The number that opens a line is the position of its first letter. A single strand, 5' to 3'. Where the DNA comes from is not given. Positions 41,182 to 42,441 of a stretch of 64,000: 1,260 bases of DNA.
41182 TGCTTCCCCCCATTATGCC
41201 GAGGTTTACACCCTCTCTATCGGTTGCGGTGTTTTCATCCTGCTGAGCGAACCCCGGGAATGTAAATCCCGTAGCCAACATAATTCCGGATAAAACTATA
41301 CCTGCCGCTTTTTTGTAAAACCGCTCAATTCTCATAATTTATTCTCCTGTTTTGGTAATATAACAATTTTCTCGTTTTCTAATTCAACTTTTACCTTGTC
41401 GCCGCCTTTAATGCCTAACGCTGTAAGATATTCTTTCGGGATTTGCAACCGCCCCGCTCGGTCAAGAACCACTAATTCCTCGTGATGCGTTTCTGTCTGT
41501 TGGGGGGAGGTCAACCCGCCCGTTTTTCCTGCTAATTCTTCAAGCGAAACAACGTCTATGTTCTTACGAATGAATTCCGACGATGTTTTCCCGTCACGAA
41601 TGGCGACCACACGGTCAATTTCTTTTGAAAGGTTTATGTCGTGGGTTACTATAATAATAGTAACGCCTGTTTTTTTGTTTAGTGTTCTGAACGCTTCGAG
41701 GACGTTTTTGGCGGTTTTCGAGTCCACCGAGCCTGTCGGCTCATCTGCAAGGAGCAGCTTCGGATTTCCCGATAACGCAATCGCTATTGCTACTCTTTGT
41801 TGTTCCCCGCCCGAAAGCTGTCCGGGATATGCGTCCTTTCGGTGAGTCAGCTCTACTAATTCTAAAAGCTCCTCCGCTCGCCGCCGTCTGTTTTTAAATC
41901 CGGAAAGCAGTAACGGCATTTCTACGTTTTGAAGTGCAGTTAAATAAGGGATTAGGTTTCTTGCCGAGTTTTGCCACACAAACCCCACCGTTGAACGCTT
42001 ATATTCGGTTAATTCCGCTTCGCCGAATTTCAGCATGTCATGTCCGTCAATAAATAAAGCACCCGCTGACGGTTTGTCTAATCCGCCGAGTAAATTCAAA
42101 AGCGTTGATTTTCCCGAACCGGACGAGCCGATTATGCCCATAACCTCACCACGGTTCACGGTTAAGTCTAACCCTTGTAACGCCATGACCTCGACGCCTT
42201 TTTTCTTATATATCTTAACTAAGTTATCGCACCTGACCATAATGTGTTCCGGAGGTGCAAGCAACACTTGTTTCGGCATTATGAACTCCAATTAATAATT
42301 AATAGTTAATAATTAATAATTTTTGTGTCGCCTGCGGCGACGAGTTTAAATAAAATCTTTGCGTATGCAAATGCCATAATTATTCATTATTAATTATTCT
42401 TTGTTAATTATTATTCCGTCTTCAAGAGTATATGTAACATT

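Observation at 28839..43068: Atypical ~14 kb ABC supercluster with LolD/MacB-type ATPases and MalFG-type permeases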

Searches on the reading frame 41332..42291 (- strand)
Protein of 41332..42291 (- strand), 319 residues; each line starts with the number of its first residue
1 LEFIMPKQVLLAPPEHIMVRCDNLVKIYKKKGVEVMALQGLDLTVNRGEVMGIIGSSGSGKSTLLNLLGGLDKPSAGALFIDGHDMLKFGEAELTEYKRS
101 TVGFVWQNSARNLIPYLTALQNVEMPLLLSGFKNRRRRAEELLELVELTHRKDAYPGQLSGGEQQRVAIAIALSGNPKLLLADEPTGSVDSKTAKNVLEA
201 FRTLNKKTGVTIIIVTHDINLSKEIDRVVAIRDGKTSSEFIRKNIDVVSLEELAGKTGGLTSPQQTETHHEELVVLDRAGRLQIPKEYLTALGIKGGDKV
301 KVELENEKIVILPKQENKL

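Call 4: search_protein_families(library=pfam, proteins=[window:41332-42291:-], max_evalue=0.01)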
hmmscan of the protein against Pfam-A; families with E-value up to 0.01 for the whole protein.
window:41332-42291:- (319 aa): 8 families
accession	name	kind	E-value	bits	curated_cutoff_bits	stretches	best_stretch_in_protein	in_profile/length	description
PF00005.33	ABC_tran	-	8.3e-34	117.6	25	1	38-186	1-136/137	ABC transporter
PF13304.12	AAA_21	-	1.1e-09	39.2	27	1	136-221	220-302/304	AAA domain, putative AbiEii toxin, Type IV TA system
PF04014.23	MazE_antitoxin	-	8.9e-08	32.4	24.7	1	277-317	5-46/48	Antidote-toxin recognition MazE, bacterial antitoxin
PF02463.25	SMC_N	-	7.4e-06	26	40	1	50-233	26-213/220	RecF/RecN/SMC N terminal domain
PF13555.12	AAA_29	-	0.0016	18.6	27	1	42-65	16-39/61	P-loop containing region of AAA domain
PF03193.22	RsgA_GTPase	-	0.0017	18.7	30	1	38-70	97-128/174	RsgA GTPase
PF13481.12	AAA_25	-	0.0092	16.1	27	0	45-65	30-50/195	AAA domain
PF13166.12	AAA_13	-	0.0092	15.1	36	0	175-242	525-594/713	AAA domain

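Call 5: search_protein_families(library=ncbifam, proteins=[window:41332-42291:-], max_evalue=0.01)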
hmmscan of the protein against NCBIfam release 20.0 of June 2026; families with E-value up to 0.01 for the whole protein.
window:41332-42291:- (319 aa): 204 families (the best 25 are shown)
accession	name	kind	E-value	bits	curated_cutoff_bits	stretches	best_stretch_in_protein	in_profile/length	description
TIGR02211.1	LolD_lipo_ex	equivalog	1.1e-68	231.1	307.75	1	18-235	1-218/221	lipoprotein-releasing ABC transporter ATP-binding protein LolD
NF008639.0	PRK11629.1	equivalog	1.1e-62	211.6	360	1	15-239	3-227/234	lipoprotein-releasing ABC transporter ATP-binding protein LolD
NF038007.1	ABC_ATP_DarD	equivalog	3.6e-58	196.6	375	1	18-235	1-217/218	darobactin export ABC transporter ATP-binding protein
NF007826.0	PRK10535.1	equivalog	9.8e-58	195.9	966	1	22-294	8-279/648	macrolide ABC transporter ATP-binding protein/permease MacB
NF007879.0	PRK10584.1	equivalog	6.4e-55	186.3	336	1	19-237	7-225/228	putative ABC transporter ATP-binding protein YbbA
TIGR03608.1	L_ocin_972_ABC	subfamily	6.1e-53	179.4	254.85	1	24-231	4-206/206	putative bacteriocin export ABC transporter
TIGR02982.1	heterocyst_DevA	subfamily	6.7e-53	179.5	295.8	1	19-235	2-218/220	ABC exporter ATP-binding subunit, DevA family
TIGR02314.1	ABC_MetN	equivalog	1.6e-52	178.7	499.7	1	18-234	1-216/343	methionine ABC transporter ATP-binding protein MetN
TIGR02673.1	FtsE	equivalog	1.7e-52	178.2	264.85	1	18-234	1-213/214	cell division ATP-binding protein FtsE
TIGR01186.1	proV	subfamily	5.3e-49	167.2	326.6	1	36-235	7-207/363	betaine/proline/choline family ABC transporter ATP-binding protein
TIGR02315.1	ABC_phnC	equivalog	1.1e-48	165.8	266.1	1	18-236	1-224/243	phosphonate ABC transporter ATP-binding protein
NF040933.2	ABC_arch_GlcV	equivalog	9.8e-48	162.8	450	1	18-235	2-219/357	glucose ABC transporter ATP-binding protein GlcV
TIGR03265.1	PhnT2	equivalog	1e-45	156.5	457.7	1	30-235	12-212/353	putative 2-aminoethylphosphonate ABC transporter ATP-binding protein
TIGR00968.1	3a0106s01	subfamily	2.9e-45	154.6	342.75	1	29-236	7-209/237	sulfate ABC transporter ATP-binding protein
TIGR04521.1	ECF_ATPase_2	equivalog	2.3e-43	148.3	330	1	20-240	2-227/279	energy-coupling factor transporter ATPase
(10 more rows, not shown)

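Call 16: search_solved_structures(query=window:41332-42291:-, max_evalue=1e-20)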
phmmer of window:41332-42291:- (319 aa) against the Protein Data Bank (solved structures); distinct sequences matched with E-value up to 1e-20: 227 (the best 60 are shown).
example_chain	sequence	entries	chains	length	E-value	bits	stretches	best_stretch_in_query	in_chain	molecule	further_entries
8j5q_D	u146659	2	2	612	1.9e-63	217.8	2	17-232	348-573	Uncharacterized ABC transporter ATP-binding protein Rv1281c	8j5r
8j5s_D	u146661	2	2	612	1.2e-62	215.2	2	17-232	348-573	Uncharacterized ABC transporter ATP-binding protein Rv1281c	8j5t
1f3o_A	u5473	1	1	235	2.2e-57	197.9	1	18-239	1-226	HYPOTHETICAL ABC TRANSPORTER ATP-BINDING PROTEIN MJ0796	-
7v8l_D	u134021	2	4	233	2.3e-57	197.8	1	16-240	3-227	Lipoprotein-releasing system ATP-binding protein LolD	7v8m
9rlc_D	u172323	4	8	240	2.5e-57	197.7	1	16-240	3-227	Lipoprotein-releasing system ATP-binding protein LolD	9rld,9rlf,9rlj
9rle_D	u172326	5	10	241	2.5e-57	197.7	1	16-240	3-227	Lipoprotein-releasing system ATP-binding protein LolD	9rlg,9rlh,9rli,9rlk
7arh_F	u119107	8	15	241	2.5e-57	197.7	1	16-240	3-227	Lipoprotein-releasing system ATP-binding protein LolD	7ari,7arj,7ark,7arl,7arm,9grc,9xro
7mdy_D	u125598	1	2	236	2.7e-57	197.6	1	17-240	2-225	Lipoprotein-releasing system ATP-binding protein LolD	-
8wd9_D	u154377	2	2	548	3.2e-57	197.3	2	32-235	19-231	Probable dipeptide-transport ATP-binding protein ABC transporter DppD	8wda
1l2t_A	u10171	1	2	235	5.8e-57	196.5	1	18-239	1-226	Hypothetical ABC transporter ATP-binding protein MJ0796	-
7v8i_D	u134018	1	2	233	6.1e-57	196.4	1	16-240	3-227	Lipoprotein-releasing system ATP-binding protein LolD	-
9gvk_D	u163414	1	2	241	6.5e-57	196.3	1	16-240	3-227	Lipoprotein-releasing system ATP-binding protein LolD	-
8wdb_D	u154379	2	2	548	2.1e-56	194.6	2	32-235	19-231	Probable dipeptide-transport ATP-binding protein ABC transporter DppD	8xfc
3tif_A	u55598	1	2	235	5.4e-56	193.3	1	18-239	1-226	Uncharacterized ABC transporter ATP-binding protein MJ0796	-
7mdx_D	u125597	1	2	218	1.5e-55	191.9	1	17-234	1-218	Lipoprotein-releasing system ATP-binding protein LolD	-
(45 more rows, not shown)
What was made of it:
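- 41332..42279 (-): ATP1: ABC ATPase (315 aa) of the LolD/MacB lineage with a conserved C-terminal SpoVT/AbrB (MazE-like) swapped-hairpin domain. Calls 4, 5, 16.
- Closest known: Opp/Dpp and MetNI importers. Same: MetN carries a C-terminal regulatory domain, as ATP1 carries its AbrB-like domain (call 16).
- MetN is also near (call 16).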

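Call 65: find_related_loci(query=A6, collection=metagenome_contigs, flank=10000)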
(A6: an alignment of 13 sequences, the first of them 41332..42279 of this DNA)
Query A6 (315 aa) in metagenome_contigs; peptide patterns used: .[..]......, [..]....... (x = any residue, [..] = any of these).
600 stretches matched a pattern (row limit reached: there are more); 558 encode a relative of the query (tblastn E <= 1e-3); the best 80 are kept; 80 distinct loci.
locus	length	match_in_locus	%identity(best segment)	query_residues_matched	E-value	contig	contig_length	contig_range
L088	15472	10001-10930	73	1-307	3e-148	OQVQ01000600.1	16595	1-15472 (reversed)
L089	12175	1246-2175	71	1-307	5e-148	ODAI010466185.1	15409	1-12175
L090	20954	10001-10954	70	1-313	1e-146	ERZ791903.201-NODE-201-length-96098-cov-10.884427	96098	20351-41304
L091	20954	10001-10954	70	1-313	1e-146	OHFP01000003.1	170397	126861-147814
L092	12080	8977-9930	70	1-313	8e-147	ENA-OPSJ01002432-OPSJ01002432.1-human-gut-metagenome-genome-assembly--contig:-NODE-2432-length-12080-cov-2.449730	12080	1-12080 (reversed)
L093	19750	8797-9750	69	1-313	6e-146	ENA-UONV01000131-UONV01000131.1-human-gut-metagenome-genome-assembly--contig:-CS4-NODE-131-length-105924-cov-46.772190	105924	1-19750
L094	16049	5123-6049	71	1-307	8e-146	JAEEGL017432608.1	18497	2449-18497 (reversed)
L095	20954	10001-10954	69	1-313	9e-146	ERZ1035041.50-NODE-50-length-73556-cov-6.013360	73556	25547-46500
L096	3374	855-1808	69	1-313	5e-151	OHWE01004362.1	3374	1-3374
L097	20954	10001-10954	69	1-313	2e-145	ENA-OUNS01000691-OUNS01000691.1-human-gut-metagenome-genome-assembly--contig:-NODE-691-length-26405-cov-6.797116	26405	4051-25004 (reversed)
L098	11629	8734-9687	69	1-313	2e-145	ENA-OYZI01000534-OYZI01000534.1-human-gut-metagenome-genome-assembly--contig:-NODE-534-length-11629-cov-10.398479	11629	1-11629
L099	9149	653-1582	72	1-307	2e-145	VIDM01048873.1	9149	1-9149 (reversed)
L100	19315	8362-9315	69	1-313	2e-145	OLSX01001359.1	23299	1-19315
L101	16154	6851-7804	69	1-313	3e-145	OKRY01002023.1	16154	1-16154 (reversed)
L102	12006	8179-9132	69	1-313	4e-145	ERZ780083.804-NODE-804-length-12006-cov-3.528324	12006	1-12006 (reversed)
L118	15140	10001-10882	66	14-312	9e-122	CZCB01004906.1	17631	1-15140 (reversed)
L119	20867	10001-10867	65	14-308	1e-121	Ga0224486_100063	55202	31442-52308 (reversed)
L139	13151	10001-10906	60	1-307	9e-120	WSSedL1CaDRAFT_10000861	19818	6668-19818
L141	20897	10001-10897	63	12-312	3e-119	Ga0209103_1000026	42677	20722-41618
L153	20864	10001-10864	61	14-307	1e-115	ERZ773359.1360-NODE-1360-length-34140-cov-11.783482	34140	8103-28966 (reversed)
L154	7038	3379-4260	59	14-314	1e-115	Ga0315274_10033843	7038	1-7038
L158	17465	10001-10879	62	14-311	2e-114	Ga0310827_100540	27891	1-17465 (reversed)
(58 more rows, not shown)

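Call 70: search_protein_families(library=pfam, proteins=[L141:4898-6595:+, L141:6604-7683:+, L141:7687-9159:+, L141:10007-10897:+, L153:5831-7102:+, L153:7147-8280:+, L153:8298-9137:+, L153:9977-10921:+, L119:7838-9124:+, L119:9962-10894:+], max_evalue=0.001)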
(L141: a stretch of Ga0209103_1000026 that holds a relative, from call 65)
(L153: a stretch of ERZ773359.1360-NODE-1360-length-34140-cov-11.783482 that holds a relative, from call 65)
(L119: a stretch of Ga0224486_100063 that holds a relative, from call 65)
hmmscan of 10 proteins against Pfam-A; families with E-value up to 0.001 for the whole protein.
L141:4898-6595:+ (566 aa): 3 families
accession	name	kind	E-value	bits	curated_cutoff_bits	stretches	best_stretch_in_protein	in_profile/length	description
PF00750.26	tRNA-synt_1d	-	2.9e-97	326.2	23.3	1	98-437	5-349/349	tRNA synthetases class I (R), catalytic domain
PF05746.21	DALR_1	-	1e-33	116.3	22.3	1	451-565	1-116/117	DALR anticodon binding domain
PF03485.21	Arg_tRNA_synt_N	-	4.3e-15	56.5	21.5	1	4-85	3-85/85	Arginyl tRNA synthetase N terminal domain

L141:6604-7683:+ (360 aa): 3 families
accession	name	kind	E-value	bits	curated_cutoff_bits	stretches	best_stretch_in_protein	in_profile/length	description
PF03033.26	Glyco_transf_28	-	9.7e-37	126.6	26.2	1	7-145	1-138/139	Glycosyltransferase family 28 N-terminal domain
PF04101.22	Glyco_tran_28_C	-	5.3e-33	114.8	22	1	191-344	1-157/166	Glycosyltransferase family 28 C-terminal domain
PF13528.12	Glyco_trans_1_3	-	8.3e-05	22.3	25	1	250-320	248-315/322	Glycosyl transferase family 1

L141:7687-9159:+ (491 aa): 2 families
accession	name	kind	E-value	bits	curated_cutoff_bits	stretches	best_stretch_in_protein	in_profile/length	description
PF00749.27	tRNA-synt_1c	-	2e-101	339.5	23.4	1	9-326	1-314/314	tRNA synthetases class I (E and Q), catalytic domain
PF19269.4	Anticodon_2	-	8.5e-39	133.6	23.6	1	340-480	2-137/141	Anticodon binding domain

L141:10007-10897:+ (297 aa): 5 families
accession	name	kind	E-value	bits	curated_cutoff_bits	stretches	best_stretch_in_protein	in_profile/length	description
PF00005.33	ABC_tran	-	1.5e-33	116.7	25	1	21-168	1-136/137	ABC transporter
PF13304.12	AAA_21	-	3.5e-08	34.3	27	0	139-200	236-299/304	AAA domain, putative AbiEii toxin, Type IV TA system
PF02463.25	SMC_N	-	1.4e-06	28.3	40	0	135-215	131-213/220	RecF/RecN/SMC N terminal domain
PF03193.22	RsgA_GTPase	-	0.00041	20.6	30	1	20-53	96-128/174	RsgA GTPase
PF13555.12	AAA_29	-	0.00056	20.1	27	0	29-48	20-39/61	P-loop containing region of AAA domain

L153:5831-7102:+ (424 aa): 2 families
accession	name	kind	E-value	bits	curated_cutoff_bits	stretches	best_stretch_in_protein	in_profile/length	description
PF02056.22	Glyco_hydro_4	-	7.7e-48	162.9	23.2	1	5-184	1-181/183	Family 4 glycosyl hydrolase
PF11975.13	Glyco_hydro_4C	-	1e-38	133.9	24.1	1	196-398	2-210/211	Family 4 glycosyl hydrolase C-terminal domain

L153:7147-8280:+ (378 aa): 3 families
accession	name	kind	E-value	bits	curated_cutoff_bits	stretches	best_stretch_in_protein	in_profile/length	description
PF01408.29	GFO_IDH_MocA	-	4.2e-25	89.2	24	1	4-121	1-118/120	Oxidoreductase family, NAD-binding Rossmann fold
PF22725.1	GFO_IDH_MocA_C3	-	4.3e-20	72.4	27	1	134-268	4-124/124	GFO/IDH/MocA C-terminal domain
PF02894.22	GFO_IDH_MocA_C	-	2.3e-16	60.7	22.9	1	135-350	1-216/218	Oxidoreductase family, C-terminal alpha/beta domain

L153:8298-9137:+ (280 aa): 1 family
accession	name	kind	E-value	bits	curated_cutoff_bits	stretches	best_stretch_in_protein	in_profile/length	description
PF01261.30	AP_endonuc_2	-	7.2e-20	72.2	31.1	1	48-242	21-237/249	Xylose isomerase-like TIM barrel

L153:9977-10921:+ (315 aa): 6 families
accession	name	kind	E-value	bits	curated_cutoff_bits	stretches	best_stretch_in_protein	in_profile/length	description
PF00005.33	ABC_tran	-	2.7e-35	122.4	25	1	29-176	1-136/137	ABC transporter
PF13304.12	AAA_21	-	1.2e-07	32.5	27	0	140-208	229-299/304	AAA domain, putative AbiEii toxin, Type IV TA system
PF02463.25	SMC_N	-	3.2e-07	30.5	40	1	131-223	125-213/220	RecF/RecN/SMC N terminal domain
PF04014.23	MazE_antitoxin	-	0.00026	21.3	24.7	1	261-298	4-42/48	Antidote-toxin recognition MazE, bacterial antitoxin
PF13555.12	AAA_29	-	0.00053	20.1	27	1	34-56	17-39/61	P-loop containing region of AAA domain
PF03193.22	RsgA_GTPase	-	0.0008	19.7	30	0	32-61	100-128/174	RsgA GTPase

L119:7838-9124:+ (429 aa): 3 families
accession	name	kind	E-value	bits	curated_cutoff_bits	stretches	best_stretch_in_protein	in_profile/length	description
PF02894.22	GFO_IDH_MocA_C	-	3.4e-25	89.6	22.9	1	146-423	1-218/218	Oxidoreductase family, C-terminal alpha/beta domain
PF01408.29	GFO_IDH_MocA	-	1.2e-18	68.4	24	1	6-133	2-119/120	Oxidoreductase family, NAD-binding Rossmann fold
PF22725.1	GFO_IDH_MocA_C3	-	4.1e-16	59.6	27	1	144-324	3-123/124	GFO/IDH/MocA C-terminal domain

L119:9962-10894:+ (311 aa): 5 families
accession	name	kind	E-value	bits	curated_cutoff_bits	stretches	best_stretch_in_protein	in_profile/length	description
PF00005.33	ABC_tran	-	1.3e-33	116.9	25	1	34-181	1-136/137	ABC transporter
PF13304.12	AAA_21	-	7.8e-08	33.2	27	0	145-213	229-299/304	AAA domain, putative AbiEii toxin, Type IV TA system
PF02463.25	SMC_N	-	9e-08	32.2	40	1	142-228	125-213/220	RecF/RecN/SMC N terminal domain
PF03193.22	RsgA_GTPase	-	0.00064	20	30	0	25-66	88-128/174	RsgA GTPase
PF13555.12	AAA_29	-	0.00071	19.7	27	0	42-61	20-39/61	P-loop containing region of AAA domain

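Call 71: search_protein_families(library=pfam, proteins=[L153:10980-12272:-, L153:12467-14395:+, L153:14706-15338:+, L153:15363-16106:+, L153:16295-17848:+, L153:18047-19120:+, L153:19120-20511:+, L141:11046-11672:+, L141:11690-12541:-, L141:15050-17290:-], max_evalue=0.001)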
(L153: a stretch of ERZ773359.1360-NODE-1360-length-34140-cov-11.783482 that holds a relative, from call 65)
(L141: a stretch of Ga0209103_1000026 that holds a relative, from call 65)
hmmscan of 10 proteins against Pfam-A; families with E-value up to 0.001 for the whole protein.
L153:10980-12272:- (430 aa): 1 family
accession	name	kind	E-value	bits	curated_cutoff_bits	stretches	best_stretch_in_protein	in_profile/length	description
PF00015.26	MCPsignal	-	4.1e-38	131.4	34.6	1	218-382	7-171/172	Methyl-accepting chemotaxis protein (MCP) signalling domain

L153:12467-14395:+ (643 aa): 3 families
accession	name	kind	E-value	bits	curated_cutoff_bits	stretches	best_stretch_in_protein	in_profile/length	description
PF00330.25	Aconitase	-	2e-117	393.4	28.7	2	9-283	1-303/463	Aconitase family (aconitate hydratase)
PF00694.25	Aconitase_C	-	5.7e-22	78.9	22.8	1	518-577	70-130/131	Aconitase C-terminal domain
PF04412.18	AcnX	-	0.00028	20.1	31.5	1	285-359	285-357/400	Aconitase X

L153:14706-15338:+ (211 aa): 2 families
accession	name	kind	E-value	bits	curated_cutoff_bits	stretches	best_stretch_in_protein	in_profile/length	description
PF02629.25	CoA_binding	-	3.9e-24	85.7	22.3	1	84-181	2-97/97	CoA binding domain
PF06971.19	Put_DNA-bind_N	-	1.1e-21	77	27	1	8-55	2-49/49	Putative DNA-binding protein N-terminus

L153:15363-16106:+ (248 aa): 1 family
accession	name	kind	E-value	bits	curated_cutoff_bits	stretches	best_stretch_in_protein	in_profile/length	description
PF05239.21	PRC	-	3.4e-16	59.5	21.2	2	8-76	4-73/78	PRC-barrel domain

L153:16295-17848:+ (518 aa): 3 families
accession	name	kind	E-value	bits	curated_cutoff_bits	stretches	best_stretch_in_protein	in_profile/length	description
PF04294.18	VanW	-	1.8e-42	144.4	27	1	254-383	2-130/130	VanW like protein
PF12229.13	PG_binding_4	-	8.4e-23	81.2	22.1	1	99-214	1-112/117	Putative peptidoglycan binding domain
PF07501.17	G5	-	1.6e-08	35.1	23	1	403-449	9-55/75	G5 domain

L153:18047-19120:+ (358 aa): 3 families
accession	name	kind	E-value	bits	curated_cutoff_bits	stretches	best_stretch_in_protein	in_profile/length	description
PF20511.4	PMI_typeI_cat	-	3e-19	70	22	1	7-109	4-108/143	Phosphomannose isomerase type I, catalytic domain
PF21621.3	MPI_cupin_dom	-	2.8e-14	53.3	27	1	247-323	3-78/79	Mannose-6-phosphate isomerase, cupin domain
PF07883.17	Cupin_2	-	4.8e-06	26.6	27.2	0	153-180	27-56/70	Cupin domain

L153:19120-20511:+ (464 aa): 5 families
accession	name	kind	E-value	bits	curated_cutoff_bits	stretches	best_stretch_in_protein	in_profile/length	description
PF01189.24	Methyltr_RsmB-F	-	1e-46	159.6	27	1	97-299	3-198/199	16S rRNA methyltransferase RsmB/F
PF17125.10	Methyltr_RsmF_N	-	4.3e-31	107.6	34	1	4-89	1-86/86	N-terminal domain of 16S rRNA methyltransferase RsmF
PF17126.11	RsmF_methylt_CI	-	6.9e-22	77.7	27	1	329-389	2-61/61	RsmF rRNA methyltransferase first C-terminal domain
PF13636.12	Methyltranf_PUA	-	2.4e-15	56.7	27.6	1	408-454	2-49/49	RNA-binding PUA-like domain of methyltransferase RsmF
PF13847.12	Methyltransf_31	-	7.1e-05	23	27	1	102-233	3-113/145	Methyltransferase domain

L141:11046-11672:+ (209 aa): 1 family
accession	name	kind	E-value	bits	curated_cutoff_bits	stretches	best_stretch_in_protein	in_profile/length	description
PF02308.21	MgtC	-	3.8e-42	143.9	31.4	1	9-136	1-120/121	MgtC family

L141:11690-12541:- (283 aa): 1 family
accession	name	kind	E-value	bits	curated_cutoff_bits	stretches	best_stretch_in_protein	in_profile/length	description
PF01063.24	Aminotran_4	-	5.8e-50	170.7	28.5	1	30-251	1-223/223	Amino-transferase class IV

L141:15050-17290:- (746 aa): 4 families
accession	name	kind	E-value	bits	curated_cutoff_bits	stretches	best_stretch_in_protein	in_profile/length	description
PF07697.16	7TMR-HDED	-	1.8e-41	143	27.6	1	54-310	1-224/224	7TM-HD extracellular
PF07698.17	7TM-7TMR_HD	-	3.1e-31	109.2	29.4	1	318-499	5-190/190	7TM receptor with intracellular HD hydrolase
PF01966.28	HD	-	1.1e-16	61.6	22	1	524-666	1-115/116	HD domain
PF18019.7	Cas3_HD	-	0.00059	20.4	23.1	1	548-648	56-151/207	Cas3, HD domain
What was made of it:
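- Orphan pairs exist, so the pair can be unlinked from its membrane partner (calls 70, 71).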
